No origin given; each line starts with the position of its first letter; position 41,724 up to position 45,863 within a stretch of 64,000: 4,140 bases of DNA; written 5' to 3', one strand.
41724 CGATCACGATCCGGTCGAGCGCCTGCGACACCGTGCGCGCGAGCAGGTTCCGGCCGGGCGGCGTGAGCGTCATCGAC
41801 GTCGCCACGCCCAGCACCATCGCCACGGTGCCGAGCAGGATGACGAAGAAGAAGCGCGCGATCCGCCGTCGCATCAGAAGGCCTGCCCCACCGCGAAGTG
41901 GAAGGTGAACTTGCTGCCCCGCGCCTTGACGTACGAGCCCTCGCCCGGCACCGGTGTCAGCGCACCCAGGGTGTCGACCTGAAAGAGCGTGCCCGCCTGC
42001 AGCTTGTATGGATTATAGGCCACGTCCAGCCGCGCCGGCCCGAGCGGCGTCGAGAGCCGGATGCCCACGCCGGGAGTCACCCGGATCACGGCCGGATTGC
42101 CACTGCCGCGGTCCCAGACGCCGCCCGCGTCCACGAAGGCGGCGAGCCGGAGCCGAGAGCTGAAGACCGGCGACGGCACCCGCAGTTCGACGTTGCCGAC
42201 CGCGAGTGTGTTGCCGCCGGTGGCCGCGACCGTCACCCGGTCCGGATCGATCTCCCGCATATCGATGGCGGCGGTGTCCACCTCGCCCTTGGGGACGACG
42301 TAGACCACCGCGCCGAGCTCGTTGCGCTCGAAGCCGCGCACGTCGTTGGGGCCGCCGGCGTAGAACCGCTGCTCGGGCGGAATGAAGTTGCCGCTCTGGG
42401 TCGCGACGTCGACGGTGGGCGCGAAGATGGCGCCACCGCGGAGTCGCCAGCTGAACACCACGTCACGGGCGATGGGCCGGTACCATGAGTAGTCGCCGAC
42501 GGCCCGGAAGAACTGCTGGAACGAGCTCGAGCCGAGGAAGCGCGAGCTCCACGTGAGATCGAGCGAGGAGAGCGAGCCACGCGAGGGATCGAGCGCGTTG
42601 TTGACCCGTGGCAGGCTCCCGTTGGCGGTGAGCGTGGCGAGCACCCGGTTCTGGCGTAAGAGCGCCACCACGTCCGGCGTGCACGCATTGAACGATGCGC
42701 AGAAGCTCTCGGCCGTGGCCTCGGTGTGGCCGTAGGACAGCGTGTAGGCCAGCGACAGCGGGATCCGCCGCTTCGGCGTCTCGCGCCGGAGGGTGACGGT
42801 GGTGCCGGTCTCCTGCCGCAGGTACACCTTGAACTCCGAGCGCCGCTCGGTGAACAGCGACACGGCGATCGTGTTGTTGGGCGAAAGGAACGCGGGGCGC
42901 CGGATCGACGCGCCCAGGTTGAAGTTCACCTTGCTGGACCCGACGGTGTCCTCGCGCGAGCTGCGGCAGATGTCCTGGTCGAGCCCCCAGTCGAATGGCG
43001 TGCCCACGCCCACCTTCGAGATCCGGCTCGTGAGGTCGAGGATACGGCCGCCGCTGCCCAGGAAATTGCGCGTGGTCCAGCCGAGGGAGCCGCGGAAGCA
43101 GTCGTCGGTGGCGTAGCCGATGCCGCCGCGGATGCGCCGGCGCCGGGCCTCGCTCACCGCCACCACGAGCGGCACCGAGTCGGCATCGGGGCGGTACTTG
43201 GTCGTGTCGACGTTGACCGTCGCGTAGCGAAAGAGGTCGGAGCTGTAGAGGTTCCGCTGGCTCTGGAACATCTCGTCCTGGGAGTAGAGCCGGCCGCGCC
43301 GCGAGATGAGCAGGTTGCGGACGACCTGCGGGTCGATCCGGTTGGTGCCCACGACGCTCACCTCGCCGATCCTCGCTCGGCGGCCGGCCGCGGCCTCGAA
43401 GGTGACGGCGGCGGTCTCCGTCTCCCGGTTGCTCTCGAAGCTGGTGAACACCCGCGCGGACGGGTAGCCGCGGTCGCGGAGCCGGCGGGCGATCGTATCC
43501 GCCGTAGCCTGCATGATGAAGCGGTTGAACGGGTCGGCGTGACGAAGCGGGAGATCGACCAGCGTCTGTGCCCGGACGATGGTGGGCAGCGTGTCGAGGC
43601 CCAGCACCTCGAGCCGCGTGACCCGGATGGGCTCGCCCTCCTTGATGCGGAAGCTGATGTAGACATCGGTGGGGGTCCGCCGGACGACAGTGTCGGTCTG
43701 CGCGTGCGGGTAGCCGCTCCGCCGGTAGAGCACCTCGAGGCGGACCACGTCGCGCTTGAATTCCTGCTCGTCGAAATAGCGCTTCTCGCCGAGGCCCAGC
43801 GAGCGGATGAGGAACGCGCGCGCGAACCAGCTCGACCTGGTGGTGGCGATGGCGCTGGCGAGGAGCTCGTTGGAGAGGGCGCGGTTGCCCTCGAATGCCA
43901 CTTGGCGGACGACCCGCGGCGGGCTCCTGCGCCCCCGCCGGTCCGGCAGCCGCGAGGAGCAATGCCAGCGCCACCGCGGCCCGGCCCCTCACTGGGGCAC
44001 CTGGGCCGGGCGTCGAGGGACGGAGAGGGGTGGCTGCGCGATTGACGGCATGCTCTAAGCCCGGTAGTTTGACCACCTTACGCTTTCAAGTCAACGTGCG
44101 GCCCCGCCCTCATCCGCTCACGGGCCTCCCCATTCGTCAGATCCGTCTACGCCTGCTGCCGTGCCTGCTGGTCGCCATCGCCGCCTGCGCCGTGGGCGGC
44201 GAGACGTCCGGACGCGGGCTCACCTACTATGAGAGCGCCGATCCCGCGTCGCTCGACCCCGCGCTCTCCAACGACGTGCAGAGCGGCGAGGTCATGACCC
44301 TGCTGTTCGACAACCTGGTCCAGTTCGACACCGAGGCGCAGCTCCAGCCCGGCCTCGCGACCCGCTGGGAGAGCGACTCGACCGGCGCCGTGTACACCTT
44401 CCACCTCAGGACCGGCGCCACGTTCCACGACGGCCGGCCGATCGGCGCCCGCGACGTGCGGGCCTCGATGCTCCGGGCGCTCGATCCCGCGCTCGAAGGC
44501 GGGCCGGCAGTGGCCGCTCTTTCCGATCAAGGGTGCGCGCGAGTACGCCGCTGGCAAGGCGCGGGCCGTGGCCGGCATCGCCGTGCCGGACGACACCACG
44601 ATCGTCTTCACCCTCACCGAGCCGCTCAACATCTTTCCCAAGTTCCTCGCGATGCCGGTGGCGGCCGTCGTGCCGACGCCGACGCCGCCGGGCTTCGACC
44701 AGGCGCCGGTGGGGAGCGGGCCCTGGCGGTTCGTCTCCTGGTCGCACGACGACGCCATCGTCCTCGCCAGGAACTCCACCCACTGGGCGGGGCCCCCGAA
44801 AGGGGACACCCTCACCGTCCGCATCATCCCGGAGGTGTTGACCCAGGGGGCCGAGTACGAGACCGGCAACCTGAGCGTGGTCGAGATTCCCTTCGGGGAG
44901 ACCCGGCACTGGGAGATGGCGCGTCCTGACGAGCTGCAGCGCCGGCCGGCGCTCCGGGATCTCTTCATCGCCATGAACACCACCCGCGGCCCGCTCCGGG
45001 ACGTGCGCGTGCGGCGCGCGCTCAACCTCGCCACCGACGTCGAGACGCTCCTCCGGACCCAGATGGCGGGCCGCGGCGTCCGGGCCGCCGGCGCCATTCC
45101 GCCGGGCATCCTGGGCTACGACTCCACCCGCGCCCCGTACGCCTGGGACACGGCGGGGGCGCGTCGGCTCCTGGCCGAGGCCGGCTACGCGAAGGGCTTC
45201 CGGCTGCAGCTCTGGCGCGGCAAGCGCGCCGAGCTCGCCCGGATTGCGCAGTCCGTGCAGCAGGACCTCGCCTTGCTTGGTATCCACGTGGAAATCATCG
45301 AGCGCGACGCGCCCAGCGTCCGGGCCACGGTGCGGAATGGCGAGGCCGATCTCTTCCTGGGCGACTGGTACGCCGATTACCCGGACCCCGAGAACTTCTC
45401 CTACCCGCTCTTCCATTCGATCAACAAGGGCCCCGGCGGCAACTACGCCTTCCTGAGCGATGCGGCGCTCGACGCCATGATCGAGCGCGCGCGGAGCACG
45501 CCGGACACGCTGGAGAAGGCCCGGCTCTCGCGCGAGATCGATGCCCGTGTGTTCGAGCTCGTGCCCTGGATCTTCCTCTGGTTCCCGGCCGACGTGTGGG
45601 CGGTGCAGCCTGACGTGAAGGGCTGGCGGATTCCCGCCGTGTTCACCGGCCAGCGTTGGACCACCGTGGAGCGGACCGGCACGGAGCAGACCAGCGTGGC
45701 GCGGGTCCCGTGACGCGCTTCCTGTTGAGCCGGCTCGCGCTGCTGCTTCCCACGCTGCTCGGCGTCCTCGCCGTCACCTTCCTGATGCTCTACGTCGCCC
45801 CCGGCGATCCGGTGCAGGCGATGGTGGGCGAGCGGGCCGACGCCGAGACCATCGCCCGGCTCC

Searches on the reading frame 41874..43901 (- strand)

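Call 20: search_protein_families(library=pfam, proteins=[window:41874-43901:-])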
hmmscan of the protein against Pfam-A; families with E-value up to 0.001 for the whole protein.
window:41874-43901:- (675 aa): 2 families
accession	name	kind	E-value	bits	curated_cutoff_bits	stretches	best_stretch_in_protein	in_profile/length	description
PF01103.29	Omp85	-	9.3e-42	144.1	24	1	324-675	17-325/325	Omp85 superfamily domain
PF07244.20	POTRA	-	2.8e-23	82.8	21.3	3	177-251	2-78/79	Surface antigen variable number repeat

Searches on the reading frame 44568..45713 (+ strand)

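Call 42: search_protein_families(library=pfam, proteins=[window:44568-45713:+], max_evalue=0.00001)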
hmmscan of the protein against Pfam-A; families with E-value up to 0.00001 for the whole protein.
window:44568-45713:+ (381 aa): 1 family
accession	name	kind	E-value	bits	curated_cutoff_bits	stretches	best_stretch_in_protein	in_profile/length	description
PF00496.27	SBP_bac_5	-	2.1e-61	208.5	32.4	1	3-287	67-366/368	Bacterial extracellular solute-binding proteins, family 5 Middle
